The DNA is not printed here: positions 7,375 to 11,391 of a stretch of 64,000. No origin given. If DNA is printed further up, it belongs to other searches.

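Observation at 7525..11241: Giant single-polypeptide fusion of a glycosyltransferase with two different phosphoesterase domains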

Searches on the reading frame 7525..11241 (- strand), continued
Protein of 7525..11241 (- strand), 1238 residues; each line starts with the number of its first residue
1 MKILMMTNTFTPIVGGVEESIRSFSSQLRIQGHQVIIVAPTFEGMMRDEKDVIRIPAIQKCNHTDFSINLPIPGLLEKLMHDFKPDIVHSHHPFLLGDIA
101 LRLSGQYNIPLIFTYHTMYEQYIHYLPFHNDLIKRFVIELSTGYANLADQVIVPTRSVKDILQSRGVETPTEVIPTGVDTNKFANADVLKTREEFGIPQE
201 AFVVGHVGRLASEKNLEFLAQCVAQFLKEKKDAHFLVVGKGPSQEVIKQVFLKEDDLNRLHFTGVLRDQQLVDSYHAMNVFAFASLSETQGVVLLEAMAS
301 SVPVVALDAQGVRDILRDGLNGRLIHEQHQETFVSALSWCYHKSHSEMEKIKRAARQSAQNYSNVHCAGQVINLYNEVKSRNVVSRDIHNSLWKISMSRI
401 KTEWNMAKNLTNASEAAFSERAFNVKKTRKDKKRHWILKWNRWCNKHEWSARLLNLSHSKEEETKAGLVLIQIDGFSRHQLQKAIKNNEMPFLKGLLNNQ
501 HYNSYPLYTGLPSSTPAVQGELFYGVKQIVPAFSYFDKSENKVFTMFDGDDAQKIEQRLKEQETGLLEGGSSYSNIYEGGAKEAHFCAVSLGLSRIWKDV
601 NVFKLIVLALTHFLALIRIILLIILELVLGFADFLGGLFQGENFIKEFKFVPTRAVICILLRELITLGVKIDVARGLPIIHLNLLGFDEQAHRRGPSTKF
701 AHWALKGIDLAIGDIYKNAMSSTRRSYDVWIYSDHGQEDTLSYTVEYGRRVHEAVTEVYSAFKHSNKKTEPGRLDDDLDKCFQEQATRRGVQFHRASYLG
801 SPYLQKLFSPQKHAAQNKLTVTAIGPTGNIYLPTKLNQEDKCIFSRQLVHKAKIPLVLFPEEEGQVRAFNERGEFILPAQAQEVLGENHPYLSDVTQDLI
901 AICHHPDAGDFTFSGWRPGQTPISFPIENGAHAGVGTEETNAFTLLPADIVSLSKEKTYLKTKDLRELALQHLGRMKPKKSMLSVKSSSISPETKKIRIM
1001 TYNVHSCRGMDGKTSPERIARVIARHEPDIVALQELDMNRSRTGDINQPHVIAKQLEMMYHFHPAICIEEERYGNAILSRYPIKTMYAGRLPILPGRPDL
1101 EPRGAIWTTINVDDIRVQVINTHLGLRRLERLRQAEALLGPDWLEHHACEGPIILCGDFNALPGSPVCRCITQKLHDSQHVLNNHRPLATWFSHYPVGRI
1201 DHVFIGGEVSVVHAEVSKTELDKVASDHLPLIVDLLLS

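Call 11: find_encoding_contigs(protein=P0071, flank=10000, max_places=2)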
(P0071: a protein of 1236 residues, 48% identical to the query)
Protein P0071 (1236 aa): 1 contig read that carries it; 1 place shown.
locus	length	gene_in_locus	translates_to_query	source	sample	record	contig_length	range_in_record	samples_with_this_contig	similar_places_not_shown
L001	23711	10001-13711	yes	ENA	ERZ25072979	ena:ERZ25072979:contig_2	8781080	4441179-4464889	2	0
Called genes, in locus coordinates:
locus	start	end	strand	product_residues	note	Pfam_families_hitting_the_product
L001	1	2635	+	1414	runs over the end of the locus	PF22352:K319L-like_PKD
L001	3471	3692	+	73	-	PF03781:FGE-sulfatase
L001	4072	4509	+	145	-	PF00011:HSP20, PF17886:ArsA_HSP20 (weak)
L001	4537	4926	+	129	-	PF00011:HSP20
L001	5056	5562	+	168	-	PF00011:HSP20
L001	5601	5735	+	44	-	-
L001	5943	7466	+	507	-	PF00089:Trypsin, PF13365:Trypsin_2, PF00595:PDZ, PF12812:PDZ_1 (faint), PF13180:PDZ_2, PF17820:PDZ_6, PF00595:PDZ (weak), PF17820:PDZ_6, +1 more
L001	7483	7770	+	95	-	PF04298:Zn_peptidase_2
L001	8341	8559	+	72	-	-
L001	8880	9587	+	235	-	PF00226:DnaJ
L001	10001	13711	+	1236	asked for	PF13439:Glyco_transf_4, PF13579:Glyco_trans_4_4, PF20706:GT4-conflict (weak), PF00534:Glycos_transf_1, PF13692:Glyco_trans_1_4, PF01663:Phosphodiest (weak), PF03372:Exo_endo_phos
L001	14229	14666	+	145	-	PF00011:HSP20, PF17886:ArsA_HSP20 (weak)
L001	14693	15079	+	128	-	PF00011:HSP20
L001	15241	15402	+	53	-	PF00011:HSP20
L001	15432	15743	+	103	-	-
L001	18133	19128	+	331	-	PF03372:Exo_endo_phos, PF23226:Exo_endo_phos_PGAP2IP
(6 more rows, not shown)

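Call 12: find_encoding_contigs(protein=P0054, flank=10000, max_places=2)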
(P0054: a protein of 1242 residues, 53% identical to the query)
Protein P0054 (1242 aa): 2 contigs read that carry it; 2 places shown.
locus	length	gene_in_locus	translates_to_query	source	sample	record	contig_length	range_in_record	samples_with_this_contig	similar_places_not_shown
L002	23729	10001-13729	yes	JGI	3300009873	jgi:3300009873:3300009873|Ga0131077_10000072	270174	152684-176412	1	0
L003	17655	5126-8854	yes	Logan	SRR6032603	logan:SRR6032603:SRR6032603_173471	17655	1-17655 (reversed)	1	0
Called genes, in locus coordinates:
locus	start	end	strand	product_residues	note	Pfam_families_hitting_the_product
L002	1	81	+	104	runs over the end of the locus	-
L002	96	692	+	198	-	PF06736:TMEM175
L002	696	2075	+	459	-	PF00245:Alk_phosphatase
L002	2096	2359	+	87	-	-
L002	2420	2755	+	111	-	PF00893:Multi_Drug_Res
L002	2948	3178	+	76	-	PF10771:DUF2582 (weak)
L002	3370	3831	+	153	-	PF27746:Small_heat_shock_put (weak), PF00011:HSP20, PF17886:ArsA_HSP20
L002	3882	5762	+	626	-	PF02550:AcetylCoA_hydro, PF13336:AcetylCoA_hyd_C, PF13302:Acetyltransf_3 (weak), PF00583:Acetyltransf_1, PF13508:Acetyltransf_7 (faint)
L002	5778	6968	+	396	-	PF07661:MORN_2 (faint)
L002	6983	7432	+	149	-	PF06252:GemA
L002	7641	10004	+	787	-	-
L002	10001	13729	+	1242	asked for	PF13439:Glyco_transf_4, PF13579:Glyco_trans_4_4, PF20706:GT4-conflict, PF00534:Glycos_transf_1, PF13692:Glyco_trans_1_4, PF01663:Phosphodiest (faint), PF03372:Exo_endo_phos, PF23226:Exo_endo_phos_PGAP2IP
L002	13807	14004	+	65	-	-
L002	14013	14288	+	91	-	-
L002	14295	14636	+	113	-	-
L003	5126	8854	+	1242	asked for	PF13439:Glyco_transf_4, PF13579:Glyco_trans_4_4, PF20706:GT4-conflict, PF00534:Glycos_transf_1, PF13692:Glyco_trans_1_4, PF01663:Phosphodiest (faint), PF03372:Exo_endo_phos, PF23226:Exo_endo_phos_PGAP2IP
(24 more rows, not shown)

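Call 13: find_encoding_contigs(protein=P0101, flank=10000, max_places=2)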
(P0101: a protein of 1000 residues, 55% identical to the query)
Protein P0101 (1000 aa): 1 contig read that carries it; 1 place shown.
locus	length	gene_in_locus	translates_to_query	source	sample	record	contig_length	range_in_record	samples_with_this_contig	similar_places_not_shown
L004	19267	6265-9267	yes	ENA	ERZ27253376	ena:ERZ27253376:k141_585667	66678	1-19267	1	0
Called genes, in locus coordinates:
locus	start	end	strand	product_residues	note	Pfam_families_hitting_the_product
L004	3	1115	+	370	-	?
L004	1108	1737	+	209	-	PF00072:Response_reg, PF00196:GerE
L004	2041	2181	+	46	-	PF08085:Entericidin (faint)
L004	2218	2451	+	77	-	-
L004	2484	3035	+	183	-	PF07238:PilZ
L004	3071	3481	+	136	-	-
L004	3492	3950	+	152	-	-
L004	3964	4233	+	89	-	PF11752:DUF3309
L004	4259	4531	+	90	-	-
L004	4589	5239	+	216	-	-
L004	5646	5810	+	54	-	PF13396:PLDc_N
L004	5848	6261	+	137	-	PF04138:GtrA_DPMS_TM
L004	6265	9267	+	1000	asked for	PF08323:Glyco_transf_5 (faint), PF13439:Glyco_transf_4, PF13579:Glyco_trans_4_4, PF00534:Glycos_transf_1, PF13692:Glyco_trans_1_4, PF01663:Phosphodiest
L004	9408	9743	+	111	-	-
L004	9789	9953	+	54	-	PF07043:DUF1328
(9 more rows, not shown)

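Call 14: search_solved_structures(query=window:7525-11241:-, max_evalue=0.01)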
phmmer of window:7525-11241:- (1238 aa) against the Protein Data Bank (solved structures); distinct sequences matched with E-value up to 0.01: 64 (the best 60 are shown).
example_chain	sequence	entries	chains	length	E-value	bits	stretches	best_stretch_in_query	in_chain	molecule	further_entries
3c4q_A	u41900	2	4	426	2.4e-17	65.4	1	85-392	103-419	Predicted glycosyltransferases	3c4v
3c48_A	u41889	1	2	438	6.4e-17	64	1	85-389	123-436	Predicted glycosyltransferases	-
4n9w_A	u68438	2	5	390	3.2e-15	58.4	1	11-380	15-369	GDP-mannose-dependent alpha-(1-2)-phosphatidylinositol mannosyltransferase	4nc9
2gej_A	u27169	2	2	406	3.7e-15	58.2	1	11-380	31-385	PHOSPHATIDYLINOSITOL MANNOSYLTRANSFERASE (PimA)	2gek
5d00_A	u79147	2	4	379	2.2e-12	49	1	8-357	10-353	N-acetyl-alpha-D-glucosaminyl L-malate synthase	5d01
4xso_B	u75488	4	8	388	1.1e-10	43.4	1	134-352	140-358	Alr3699 protein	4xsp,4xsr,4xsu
2jjm_A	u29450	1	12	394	1.8e-10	42.6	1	78-326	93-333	GLYCOSYL TRANSFERASE, GROUP 1 FAMILY PROTEIN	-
3mbo_A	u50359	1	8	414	2.1e-10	42.4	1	78-326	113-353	Glycosyltransferase, group 1 family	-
3oka_A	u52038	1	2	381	5.2e-10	41.1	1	168-314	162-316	GDP-mannose-dependent alpha-(1-6)-phosphatidylinositol monomannoside mannosyltransferase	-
3okc_A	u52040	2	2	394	5.8e-10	41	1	168-314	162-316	GDP-mannose-dependent alpha-(1-6)-phosphatidylinositol monomannoside mannosyltransferase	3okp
6tvp_A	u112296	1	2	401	7.3e-10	40.6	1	86-378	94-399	Alpha-maltose-1-phosphate synthase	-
7qnt_AAA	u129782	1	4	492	8.3e-10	40.4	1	173-334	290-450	TarM(Se)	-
7qd7_AAA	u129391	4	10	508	8.8e-10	40.4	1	173-334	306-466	TarM(Se)_G117R | TarM(Se)_G117R-4RboP | TarM(Se)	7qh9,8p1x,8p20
3fro_A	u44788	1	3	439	2e-09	39.2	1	79-375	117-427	GlgA glycogen synthase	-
2bis_A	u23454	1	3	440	2.1e-09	39.1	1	79-375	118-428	GLGA GLYCOGEN SYNTHASE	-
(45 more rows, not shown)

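Call 66: search_protein_families(library=padloc, proteins=[window:7525-11241:-], max_evalue=0.001)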
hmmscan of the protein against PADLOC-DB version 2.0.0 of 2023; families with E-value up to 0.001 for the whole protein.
window:7525-11241:- (1238 aa): 0 families

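Call 79: list_cluster_members(proteins=[P0001, P0121, P0002, P0071, P0463])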
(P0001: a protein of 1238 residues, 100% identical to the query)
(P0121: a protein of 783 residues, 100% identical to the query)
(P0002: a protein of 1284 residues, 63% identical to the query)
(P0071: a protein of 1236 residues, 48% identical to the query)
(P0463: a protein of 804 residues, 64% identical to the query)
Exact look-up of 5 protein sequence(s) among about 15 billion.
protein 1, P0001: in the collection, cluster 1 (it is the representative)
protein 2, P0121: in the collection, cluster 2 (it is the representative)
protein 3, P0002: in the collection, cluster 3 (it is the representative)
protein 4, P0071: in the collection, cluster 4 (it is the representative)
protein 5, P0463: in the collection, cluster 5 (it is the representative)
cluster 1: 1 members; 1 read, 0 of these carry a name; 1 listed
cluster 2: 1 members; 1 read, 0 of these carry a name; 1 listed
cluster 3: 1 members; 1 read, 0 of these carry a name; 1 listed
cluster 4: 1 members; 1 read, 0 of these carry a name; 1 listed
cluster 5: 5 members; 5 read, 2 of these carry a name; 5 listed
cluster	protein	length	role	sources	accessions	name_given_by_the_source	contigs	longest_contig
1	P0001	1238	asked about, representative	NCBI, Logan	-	-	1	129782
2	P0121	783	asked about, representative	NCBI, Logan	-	-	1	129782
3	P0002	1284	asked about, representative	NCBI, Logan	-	-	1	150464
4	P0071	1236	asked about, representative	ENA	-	-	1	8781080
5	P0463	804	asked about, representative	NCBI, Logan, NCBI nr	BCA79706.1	hypothetical protein AOP6_1493 [Desulfuromonas sp. AOP6]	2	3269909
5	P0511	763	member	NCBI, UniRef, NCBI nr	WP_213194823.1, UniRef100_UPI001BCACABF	endonuclease/exonuclease/phosphatase family protein [Desulfuromonas sp. AOP6] | endonuclease/exonuclease/phosphatase family protein n=1 Tax=Desulfuromonas sp. AOP6 ...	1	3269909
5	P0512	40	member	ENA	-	-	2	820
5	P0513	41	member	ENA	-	-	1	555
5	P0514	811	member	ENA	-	-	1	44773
